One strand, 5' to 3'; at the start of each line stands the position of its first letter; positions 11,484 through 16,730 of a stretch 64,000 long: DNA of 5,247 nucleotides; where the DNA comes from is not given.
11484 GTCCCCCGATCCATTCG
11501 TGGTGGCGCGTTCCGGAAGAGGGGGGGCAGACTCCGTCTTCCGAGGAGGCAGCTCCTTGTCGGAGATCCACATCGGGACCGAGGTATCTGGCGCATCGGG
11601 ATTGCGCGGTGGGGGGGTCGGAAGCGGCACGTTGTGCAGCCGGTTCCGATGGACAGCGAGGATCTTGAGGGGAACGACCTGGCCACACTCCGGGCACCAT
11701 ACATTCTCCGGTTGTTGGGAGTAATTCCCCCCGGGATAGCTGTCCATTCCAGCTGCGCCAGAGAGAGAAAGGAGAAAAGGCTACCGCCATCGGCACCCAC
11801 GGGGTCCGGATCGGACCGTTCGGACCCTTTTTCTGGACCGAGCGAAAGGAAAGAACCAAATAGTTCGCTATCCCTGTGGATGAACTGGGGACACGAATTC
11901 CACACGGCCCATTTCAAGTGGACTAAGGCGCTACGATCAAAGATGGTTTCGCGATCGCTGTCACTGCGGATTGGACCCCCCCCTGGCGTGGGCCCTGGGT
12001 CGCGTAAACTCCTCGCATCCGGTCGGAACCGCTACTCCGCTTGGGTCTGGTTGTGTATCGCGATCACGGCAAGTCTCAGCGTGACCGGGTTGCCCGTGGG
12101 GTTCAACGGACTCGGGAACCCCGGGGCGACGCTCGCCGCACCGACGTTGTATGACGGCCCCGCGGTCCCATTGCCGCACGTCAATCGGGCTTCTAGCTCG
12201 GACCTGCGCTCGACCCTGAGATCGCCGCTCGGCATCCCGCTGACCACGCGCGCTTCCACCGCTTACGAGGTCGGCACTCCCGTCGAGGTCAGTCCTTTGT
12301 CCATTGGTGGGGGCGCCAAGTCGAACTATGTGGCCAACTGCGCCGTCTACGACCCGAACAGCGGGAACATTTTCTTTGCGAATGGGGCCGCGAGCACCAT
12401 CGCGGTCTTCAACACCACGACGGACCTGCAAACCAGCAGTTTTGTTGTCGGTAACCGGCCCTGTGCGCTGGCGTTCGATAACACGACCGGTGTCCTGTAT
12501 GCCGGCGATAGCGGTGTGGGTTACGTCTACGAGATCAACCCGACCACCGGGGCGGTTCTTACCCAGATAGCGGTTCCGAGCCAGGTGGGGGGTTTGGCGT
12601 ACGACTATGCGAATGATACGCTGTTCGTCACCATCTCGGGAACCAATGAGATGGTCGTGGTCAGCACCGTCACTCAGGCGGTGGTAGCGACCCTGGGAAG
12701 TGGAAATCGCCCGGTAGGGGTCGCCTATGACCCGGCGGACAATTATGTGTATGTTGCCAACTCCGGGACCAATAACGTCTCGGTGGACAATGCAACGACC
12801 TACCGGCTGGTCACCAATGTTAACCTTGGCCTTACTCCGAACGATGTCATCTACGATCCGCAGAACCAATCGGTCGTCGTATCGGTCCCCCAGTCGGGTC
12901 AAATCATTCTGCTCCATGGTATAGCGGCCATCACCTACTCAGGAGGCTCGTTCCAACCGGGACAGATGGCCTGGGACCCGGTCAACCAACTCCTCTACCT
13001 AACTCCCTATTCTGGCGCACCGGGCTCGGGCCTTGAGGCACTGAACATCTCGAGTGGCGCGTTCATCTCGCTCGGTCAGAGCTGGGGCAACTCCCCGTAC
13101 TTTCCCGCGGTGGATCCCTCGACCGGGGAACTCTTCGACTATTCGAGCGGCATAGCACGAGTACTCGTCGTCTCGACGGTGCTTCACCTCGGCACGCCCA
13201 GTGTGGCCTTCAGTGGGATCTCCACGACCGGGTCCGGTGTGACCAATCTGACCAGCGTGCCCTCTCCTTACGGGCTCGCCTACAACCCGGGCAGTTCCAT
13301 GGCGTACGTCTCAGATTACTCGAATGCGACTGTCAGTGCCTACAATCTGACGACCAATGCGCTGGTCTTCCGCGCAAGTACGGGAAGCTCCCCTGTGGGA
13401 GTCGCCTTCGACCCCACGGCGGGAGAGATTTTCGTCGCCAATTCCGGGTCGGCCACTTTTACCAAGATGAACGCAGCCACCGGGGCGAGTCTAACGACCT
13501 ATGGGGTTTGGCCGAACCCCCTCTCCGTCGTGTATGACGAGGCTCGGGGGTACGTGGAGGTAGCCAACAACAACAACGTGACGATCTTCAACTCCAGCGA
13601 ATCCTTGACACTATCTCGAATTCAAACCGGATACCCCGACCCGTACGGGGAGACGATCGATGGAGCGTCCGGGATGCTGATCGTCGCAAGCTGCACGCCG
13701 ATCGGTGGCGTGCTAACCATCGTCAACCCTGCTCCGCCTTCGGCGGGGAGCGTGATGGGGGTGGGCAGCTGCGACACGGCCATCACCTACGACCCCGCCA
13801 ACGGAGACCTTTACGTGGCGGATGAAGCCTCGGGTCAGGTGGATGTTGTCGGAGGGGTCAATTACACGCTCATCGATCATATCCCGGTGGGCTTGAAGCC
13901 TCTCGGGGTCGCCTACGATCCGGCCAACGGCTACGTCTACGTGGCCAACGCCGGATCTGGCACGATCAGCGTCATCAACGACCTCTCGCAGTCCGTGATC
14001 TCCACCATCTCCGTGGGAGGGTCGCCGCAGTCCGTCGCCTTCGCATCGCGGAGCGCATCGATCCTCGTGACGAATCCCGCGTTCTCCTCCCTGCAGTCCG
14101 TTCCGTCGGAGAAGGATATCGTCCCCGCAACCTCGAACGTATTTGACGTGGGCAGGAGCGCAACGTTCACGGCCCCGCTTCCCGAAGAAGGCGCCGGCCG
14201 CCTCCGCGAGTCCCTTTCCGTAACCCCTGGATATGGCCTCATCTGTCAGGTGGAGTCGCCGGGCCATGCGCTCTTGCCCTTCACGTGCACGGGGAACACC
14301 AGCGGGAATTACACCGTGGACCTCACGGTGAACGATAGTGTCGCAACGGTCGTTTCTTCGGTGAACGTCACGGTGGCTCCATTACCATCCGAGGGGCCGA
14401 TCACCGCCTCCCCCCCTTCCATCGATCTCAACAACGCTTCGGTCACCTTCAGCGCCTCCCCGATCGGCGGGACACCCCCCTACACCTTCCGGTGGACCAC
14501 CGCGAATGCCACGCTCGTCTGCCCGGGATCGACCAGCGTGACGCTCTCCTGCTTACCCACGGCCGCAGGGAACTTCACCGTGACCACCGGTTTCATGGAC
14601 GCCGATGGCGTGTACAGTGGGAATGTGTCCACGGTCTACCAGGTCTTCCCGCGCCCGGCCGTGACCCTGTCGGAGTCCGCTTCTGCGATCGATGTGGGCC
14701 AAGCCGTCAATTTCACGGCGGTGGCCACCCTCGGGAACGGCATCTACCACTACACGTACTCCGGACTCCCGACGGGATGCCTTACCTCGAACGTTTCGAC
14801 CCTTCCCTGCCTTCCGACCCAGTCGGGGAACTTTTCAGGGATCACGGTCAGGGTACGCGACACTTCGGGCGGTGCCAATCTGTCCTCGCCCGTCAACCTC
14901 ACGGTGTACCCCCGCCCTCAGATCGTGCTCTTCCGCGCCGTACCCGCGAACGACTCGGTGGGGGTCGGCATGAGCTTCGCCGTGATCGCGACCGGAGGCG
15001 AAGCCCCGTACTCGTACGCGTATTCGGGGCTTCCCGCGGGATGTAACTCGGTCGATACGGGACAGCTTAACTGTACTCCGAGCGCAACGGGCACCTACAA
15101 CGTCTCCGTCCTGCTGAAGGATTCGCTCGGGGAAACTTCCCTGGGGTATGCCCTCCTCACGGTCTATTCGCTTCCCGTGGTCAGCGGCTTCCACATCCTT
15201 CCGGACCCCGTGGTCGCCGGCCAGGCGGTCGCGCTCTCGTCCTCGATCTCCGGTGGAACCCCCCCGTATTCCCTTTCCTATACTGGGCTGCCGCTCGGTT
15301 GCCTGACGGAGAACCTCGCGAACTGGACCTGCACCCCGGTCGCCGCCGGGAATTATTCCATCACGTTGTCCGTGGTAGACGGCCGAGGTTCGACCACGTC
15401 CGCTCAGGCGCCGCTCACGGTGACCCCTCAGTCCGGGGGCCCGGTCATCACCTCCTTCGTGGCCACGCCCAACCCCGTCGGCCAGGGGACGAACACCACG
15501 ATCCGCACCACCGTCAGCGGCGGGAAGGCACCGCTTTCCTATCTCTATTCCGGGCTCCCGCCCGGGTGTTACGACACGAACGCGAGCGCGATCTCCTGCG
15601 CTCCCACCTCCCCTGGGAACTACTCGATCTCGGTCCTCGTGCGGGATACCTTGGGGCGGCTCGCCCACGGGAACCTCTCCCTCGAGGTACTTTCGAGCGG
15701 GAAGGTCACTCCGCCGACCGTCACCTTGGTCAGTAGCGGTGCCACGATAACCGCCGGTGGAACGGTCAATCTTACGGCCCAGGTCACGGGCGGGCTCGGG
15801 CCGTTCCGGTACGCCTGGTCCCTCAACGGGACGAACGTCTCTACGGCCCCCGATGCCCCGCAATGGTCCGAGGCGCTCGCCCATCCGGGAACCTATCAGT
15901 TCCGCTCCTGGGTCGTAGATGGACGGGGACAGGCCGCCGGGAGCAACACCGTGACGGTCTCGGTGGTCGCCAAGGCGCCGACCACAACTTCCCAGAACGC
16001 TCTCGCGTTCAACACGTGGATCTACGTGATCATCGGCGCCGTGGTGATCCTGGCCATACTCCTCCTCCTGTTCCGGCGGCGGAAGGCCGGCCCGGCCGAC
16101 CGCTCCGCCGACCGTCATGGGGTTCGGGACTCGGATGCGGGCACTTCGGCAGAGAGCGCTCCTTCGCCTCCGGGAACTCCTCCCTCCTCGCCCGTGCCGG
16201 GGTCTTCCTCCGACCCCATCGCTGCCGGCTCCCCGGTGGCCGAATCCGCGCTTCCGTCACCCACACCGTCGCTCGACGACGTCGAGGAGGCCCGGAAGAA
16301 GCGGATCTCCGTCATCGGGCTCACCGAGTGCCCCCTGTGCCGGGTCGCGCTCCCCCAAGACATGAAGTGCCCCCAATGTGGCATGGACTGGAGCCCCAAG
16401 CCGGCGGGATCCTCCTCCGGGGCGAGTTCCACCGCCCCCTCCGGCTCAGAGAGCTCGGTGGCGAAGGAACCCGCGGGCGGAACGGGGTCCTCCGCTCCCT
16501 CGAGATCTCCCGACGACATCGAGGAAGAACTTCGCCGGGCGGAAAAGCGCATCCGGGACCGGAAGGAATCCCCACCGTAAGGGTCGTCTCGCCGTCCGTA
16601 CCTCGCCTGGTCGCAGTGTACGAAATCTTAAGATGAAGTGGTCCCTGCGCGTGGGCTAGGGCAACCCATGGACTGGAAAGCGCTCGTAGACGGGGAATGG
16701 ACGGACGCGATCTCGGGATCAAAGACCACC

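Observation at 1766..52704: One Cys-pair Ig-like stalk module (~86 aa, at least 17 copies) shared by four giant C-terminally anchored surface proteins with unrelated heads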

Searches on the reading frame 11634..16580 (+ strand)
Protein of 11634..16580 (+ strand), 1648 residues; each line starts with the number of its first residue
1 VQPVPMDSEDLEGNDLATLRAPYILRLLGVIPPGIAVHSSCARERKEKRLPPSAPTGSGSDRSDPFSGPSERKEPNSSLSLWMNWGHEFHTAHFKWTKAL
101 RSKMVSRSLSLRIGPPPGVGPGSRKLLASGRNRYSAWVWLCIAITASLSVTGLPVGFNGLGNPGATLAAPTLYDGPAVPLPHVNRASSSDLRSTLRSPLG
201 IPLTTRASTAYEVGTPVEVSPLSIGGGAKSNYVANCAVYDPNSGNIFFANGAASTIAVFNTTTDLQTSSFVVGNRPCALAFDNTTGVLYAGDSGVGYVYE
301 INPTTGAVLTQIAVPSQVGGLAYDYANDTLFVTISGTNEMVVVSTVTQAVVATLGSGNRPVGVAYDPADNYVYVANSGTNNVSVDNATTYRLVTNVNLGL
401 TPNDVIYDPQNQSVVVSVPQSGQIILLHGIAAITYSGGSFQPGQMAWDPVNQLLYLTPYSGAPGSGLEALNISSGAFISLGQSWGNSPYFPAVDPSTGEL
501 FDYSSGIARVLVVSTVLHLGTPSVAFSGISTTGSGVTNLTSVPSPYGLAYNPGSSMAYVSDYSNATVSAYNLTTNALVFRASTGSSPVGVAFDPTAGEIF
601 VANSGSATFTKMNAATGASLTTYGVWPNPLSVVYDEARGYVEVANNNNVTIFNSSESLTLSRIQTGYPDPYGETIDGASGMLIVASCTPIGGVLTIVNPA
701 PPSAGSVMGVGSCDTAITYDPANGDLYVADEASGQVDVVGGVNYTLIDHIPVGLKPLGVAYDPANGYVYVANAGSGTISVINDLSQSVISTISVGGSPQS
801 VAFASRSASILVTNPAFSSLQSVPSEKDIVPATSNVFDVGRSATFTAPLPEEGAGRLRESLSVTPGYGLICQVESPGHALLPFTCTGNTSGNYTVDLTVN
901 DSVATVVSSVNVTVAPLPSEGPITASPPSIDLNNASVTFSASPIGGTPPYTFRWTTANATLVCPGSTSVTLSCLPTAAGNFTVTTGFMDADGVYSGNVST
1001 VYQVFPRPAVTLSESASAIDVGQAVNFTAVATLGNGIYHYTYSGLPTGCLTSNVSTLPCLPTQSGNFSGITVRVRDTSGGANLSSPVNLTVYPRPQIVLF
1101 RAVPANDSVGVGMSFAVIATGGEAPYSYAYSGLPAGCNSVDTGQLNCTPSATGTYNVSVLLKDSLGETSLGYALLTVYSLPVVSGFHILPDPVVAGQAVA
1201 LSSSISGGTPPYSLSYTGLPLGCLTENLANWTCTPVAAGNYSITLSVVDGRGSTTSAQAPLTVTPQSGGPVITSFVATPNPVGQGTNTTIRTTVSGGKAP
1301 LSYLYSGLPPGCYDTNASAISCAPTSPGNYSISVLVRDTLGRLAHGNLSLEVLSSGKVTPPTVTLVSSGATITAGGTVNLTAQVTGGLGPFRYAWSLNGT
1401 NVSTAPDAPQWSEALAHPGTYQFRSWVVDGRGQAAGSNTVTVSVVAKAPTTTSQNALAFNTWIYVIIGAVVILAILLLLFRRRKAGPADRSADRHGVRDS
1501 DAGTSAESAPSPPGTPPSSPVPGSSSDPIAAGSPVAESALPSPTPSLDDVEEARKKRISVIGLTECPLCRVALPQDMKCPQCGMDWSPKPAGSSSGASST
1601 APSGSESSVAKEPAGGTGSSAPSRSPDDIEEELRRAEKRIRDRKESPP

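Call 7: search_protein_families(library=pfam, proteins=[window:11634-16580:+], max_evalue=0.01)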
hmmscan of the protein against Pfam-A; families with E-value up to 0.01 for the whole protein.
window:11634-16580:+ (1648 aa): 13 families
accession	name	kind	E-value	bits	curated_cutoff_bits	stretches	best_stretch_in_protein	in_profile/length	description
PF00801.26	PKD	-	5e-13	49.3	23.5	0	830-914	4-80/80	PKD domain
PF06832.18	BiPBP_C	-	2.4e-09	37.4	26.8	0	1359-1435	10-86/90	Penicillin-Binding Protein C-terminus Family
PF01436.27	NHL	-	3.4e-09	36.7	20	0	358-384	2-27/28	NHL repeat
PF25174.1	Beta-prop_THOC3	-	2.4e-07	30.5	305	0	317-424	48-153/272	THOC3 beta-propeller domain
PF13927.12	Ig_3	-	6.7e-07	30.2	30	1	1360-1406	1-46/78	Immunoglobulin domain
PF10282.15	Lactonase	-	1.2e-06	28.4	21.7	0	342-426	232-317/344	Lactonase, 7-bladed beta-propeller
PF22352.2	K319L-like_PKD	-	4.8e-06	26.9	27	0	1376-1444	12-84/84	K319L-like, PKD domain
PF18911.6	PKD_4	-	8.1e-05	23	27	0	1360-1444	3-85/85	PKD domain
PF21783.3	YNCE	-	9.4e-05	22.3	27.1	0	365-426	35-96/339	YNCE-like beta-propeller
PF23414.1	Beta-prop_EML_2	-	0.00036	20.4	90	0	546-657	2-113/266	Echinoderm microtubule-associated protein second beta-propeller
PF07495.19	Y_Y_Y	-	0.0037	17.6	26.6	0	1316-1341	26-51/65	Y_Y_Y domain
PF13360.13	PQQ_2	-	0.0077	16.3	27.6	0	296-385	3-89/233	Outer membrane protein assembly factor BamB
PF08940.17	DUF1918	-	0.0094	16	24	0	946-967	33-55/58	Domain of unknown function (DUF1918)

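Call 48: search_protein_families(library=ncbifam, proteins=[window:11943-16580:+], max_evalue=0.01)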
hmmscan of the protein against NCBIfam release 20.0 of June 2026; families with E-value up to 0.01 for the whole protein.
window:11943-16580:+ (1545 aa): 11 families
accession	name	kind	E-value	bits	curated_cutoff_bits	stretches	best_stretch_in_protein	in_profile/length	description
TIGR03866.1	PQQ_ABC_repeats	subfamily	1.4e-31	109.7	287.3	3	198-313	26-141/310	PQQ-dependent catabolism-associated beta-propeller protein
TIGR02276.1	beta_rpt_yvtn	repeat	8.6e-26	89.7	27.85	3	660-700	1-41/42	beta-propeller repeat protein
NF052280.1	7_blade_YncE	equivalog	2.9e-23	82.2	400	2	151-318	150-320/338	7-bladed beta-propeller protein YncE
NF052340.1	hydrazine_beta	equivalog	6.2e-13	48.5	560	2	613-701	37-125/372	hydrazine synthase subunit beta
NF012211.1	tand_rpt_95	domain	6.3e-09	35.7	90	0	1103-1170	23-94/98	tandem-95 repeat protein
NF052342.1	hydrazine_BC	exception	2.8e-08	32.4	1250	1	614-704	44-134/690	hydrazine synthase subunit beta-gamma fusion subunit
NF048007.1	MmpL3Stblzr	equivalog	3e-05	23.3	600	0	627-711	23-109/366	MmpL3/TtfA transport complex stabilizer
TIGR01331.1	bisphos_cysQ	equivalog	0.00016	21.4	228.8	0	642-704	102-161/250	3'(2'),5'-bisphosphate nucleotidase CysQ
NF052460.1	L-NosZ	equivalog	0.00023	19.8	700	1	630-700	153-223/480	clade III lactonase-type nitrous-oxide reductase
NF053768.1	CIS12_fam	equivalog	0.00036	19.3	860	0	168-321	41-192/715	CIS12 family contractile injection system protein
NF033932.1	LapB_rpt_80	domain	0.004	17.4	45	0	788-819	1-32/83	LapB repeat-containing protein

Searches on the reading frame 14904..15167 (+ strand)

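Call 12: search_protein_families(library=pfam, proteins=[window:14904-15167:+], max_evalue=1)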
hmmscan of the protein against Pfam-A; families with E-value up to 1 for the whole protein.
seq(88 aa): 3 families
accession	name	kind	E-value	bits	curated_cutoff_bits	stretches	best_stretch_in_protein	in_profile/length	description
PF05345.18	He_PIG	-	6.1e-05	23.8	24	1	18-79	14-87/96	Putative Ig domain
PF00801.26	PKD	-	0.0078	16.6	23.5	1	26-81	18-75/80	PKD domain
PF13573.12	SprB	-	0.12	12.5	28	1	27-39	19-31/37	SprB repeat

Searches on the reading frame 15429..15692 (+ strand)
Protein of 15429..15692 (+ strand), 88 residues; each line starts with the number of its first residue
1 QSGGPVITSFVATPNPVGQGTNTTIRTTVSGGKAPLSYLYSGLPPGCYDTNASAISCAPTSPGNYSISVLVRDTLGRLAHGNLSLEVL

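Call 12: search_protein_families(library=pfam, proteins=[window:15429-15692:+], max_evalue=1)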
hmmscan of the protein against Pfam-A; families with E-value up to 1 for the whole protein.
seq(88 aa): 3 families
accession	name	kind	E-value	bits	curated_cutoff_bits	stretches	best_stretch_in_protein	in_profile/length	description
PF00801.26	PKD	-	0.0032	17.9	23.5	1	10-79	4-73/80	PKD domain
PF07495.19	Y_Y_Y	-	0.01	16.2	26.6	1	51-76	26-51/65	Y_Y_Y domain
PF04151.21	PPC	-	0.062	14.6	25.9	1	19-69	21-68/70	Bacterial pre-peptidase C-terminal domain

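Call 29: find_related_loci(query=A2, collection=genome_contigs, flank=8000)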
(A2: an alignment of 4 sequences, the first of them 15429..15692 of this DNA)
Query A2 (88 aa) in genome_contigs; peptide patterns used: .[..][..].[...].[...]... (x = any residue, [..] = any of these).
80 stretches matched a pattern; 69 encode a relative of the query (tblastn E <= 1e-3); 68 distinct loci.
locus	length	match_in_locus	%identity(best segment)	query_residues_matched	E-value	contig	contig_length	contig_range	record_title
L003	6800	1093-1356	56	1-88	5e-29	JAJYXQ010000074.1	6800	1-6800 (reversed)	MAG: Thermoplasmata archaeon isolate FK3.bin56 NODE_21843_length_6800_cov_2.162296, whole genome shotgun sequence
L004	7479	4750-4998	46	5-87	1e-20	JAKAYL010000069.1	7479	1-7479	MAG: Thermoplasmata archaeon isolate YS4.bin60 NODE_7429_length_7479_cov_9.188384, whole genome shotgun sequence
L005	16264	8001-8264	45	2-88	2e-20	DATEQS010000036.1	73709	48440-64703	MAG TPA_asm: Thermoplasmata archaeon isolate SMAG_U9053 k141_893397, whole genome shotgun sequence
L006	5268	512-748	49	2-80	4e-20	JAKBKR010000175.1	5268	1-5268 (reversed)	MAG: bacterium isolate DX1.bin10 NODE_24025_length_5268_cov_1.309667, whole genome shotgun sequence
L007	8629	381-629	48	5-87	5e-20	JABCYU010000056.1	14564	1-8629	MAG: Methanobacteriota archaeon isolate Inc-BW-H-2-M_MAG52 Ga0210384_10005027, whole genome shotgun sequence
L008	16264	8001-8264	47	2-88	7e-20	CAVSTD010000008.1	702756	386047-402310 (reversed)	MAG: uncultured Thermoplasmata archaeon isolate MFD09222.bin.2.158 genome assembly, contig: contig_49020, whole genome s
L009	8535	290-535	51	6-87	9e-20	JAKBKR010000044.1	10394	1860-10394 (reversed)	MAG: bacterium isolate DX1.bin10 NODE_9710_length_10394_cov_1.591117, whole genome shotgun sequence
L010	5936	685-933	47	5-87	3e-19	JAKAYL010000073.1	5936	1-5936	MAG: Thermoplasmata archaeon isolate YS4.bin60 NODE_10512_length_5936_cov_8.315373, whole genome shotgun sequence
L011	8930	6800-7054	49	3-87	4e-19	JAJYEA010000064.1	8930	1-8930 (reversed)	MAG: Thermoplasmata archaeon isolate DBS1-1.bin134 NODE_14609_length_8930_cov_1.852437, whole genome shotgun sequence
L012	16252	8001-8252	44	4-87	4e-19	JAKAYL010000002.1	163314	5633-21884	MAG: Thermoplasmata archaeon isolate YS4.bin60 NODE_29_length_163314_cov_10.414218, whole genome shotgun sequence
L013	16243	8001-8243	47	7-87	2e-18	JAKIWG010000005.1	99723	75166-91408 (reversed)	MAG: Thermoplasmata archaeon isolate AcS5-116 NODE_489_length_99723_cov_7.969880, whole genome shotgun sequence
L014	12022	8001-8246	43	6-87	4e-18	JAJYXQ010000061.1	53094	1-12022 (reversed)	MAG: Thermoplasmata archaeon isolate FK3.bin56 NODE_1110_length_53094_cov_3.041781, whole genome shotgun sequence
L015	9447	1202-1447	45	7-88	3e-18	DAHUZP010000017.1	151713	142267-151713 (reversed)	MAG TPA_asm: Thermoplasmata archaeon isolate clean282 k141_15334, whole genome shotgun sequence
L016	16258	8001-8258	48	3-88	4e-18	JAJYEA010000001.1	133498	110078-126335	MAG: Thermoplasmata archaeon isolate DBS1-1.bin134 NODE_134_length_133498_cov_2.038554, whole genome shotgun sequence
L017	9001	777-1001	49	5-79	6e-18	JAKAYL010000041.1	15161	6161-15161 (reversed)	MAG: Thermoplasmata archaeon isolate YS4.bin60 NODE_2535_length_15161_cov_11.077491, whole genome shotgun sequence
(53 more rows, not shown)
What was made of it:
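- The family is very abundant in these MAGs, with several loci per MAG even under a narrow search pattern (call 29).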

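Call 36: search_protein_families(library=pfam, alignment_id=A3, max_evalue=0.00001)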
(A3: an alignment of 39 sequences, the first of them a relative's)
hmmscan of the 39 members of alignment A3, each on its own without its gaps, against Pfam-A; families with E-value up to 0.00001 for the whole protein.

A. member 1, L004:1369-3618:+ (750 aa): 3 families
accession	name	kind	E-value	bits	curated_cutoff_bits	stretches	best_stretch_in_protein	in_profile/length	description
PF04185.19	Phosphoesterase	-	1.9e-52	179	23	1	62-403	1-356/356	Phosphoesterase family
PF13570.13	Beta-prop_ACSF4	-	2.3e-25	90.1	133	1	464-694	78-318/329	Beta-alanine-activating enzyme, beta-propeller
PF13360.13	PQQ_2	-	2.3e-21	77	27.6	2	538-635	3-99/233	Outer membrane protein assembly factor BamB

B. families by the number of members that match (of 39 scanned): 21 families
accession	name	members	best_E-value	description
PF24681.1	Kelch_KLHDC2_KLHL20_DRC7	16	2.1e-32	KLHDC2/KLHL20/DRC7 Kelch-repeats domain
PF24981.1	Beta-prop_ATRN-LZTR1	14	4.2e-22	Attractin/LZTR1 beta-propeller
PF13418.12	Kelch_4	13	9e-24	Galactose oxidase, central domain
PF13415.12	Kelch_3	10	5e-15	Galactose oxidase, central domain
PF13964.12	Kelch_6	5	2.5e-08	Kelch motif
PF00801.26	PKD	5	2.7e-08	PKD domain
PF18911.6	PKD_4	4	2.7e-12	PKD domain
PF25174.1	Beta-prop_THOC3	4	2.5e-07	THOC3 beta-propeller domain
PF05317.16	Thermopsin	3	6.4e-69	Thermopsin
PF13570.13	Beta-prop_ACSF4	2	2.3e-25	Beta-alanine-activating enzyme, beta-propeller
PF13360.13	PQQ_2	2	2.3e-21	Outer membrane protein assembly factor BamB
PF01344.31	Kelch_1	2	5.4e-08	Kelch motif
PF01436.27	NHL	2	6.9e-08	NHL repeat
PF10282.15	Lactonase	2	5.4e-07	Lactonase, 7-bladed beta-propeller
PF04185.19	Phosphoesterase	1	1.9e-52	Phosphoesterase family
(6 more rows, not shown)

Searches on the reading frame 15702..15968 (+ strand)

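Call 12: search_protein_families(library=pfam, proteins=[window:15702-15968:+], max_evalue=1)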
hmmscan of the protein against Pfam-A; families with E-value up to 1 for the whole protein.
seq(89 aa): 9 families
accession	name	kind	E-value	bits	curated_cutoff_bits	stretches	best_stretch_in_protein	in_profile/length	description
PF13927.12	Ig_3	-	1.6e-05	25.7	30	1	4-51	1-47/78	Immunoglobulin domain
PF18911.6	PKD_4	-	0.00014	22.2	27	1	4-88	3-85/85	PKD domain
PF06832.18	BiPBP_C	-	0.00016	21.9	26.8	1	4-79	11-86/90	Penicillin-Binding Protein C-terminus Family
PF17957.7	Big_7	-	0.00017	22.6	24.1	1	5-86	1-70/70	Bacterial Ig domain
PF13573.12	SprB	-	0.0052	16.8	28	1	25-42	18-35/37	SprB repeat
PF22352.2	K319L-like_PKD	-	0.012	16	27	1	15-88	6-84/84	K319L-like, PKD domain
PF16820.11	PKD_3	-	0.022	15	26.3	1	4-51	1-49/68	PKD-like domain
PF14683.12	CBM-like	-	0.029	14.7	27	1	18-89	66-143/160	Polysaccharide lyase family 4, domain III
PF00801.26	PKD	-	0.076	13.5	23.5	1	7-86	2-80/80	PKD domain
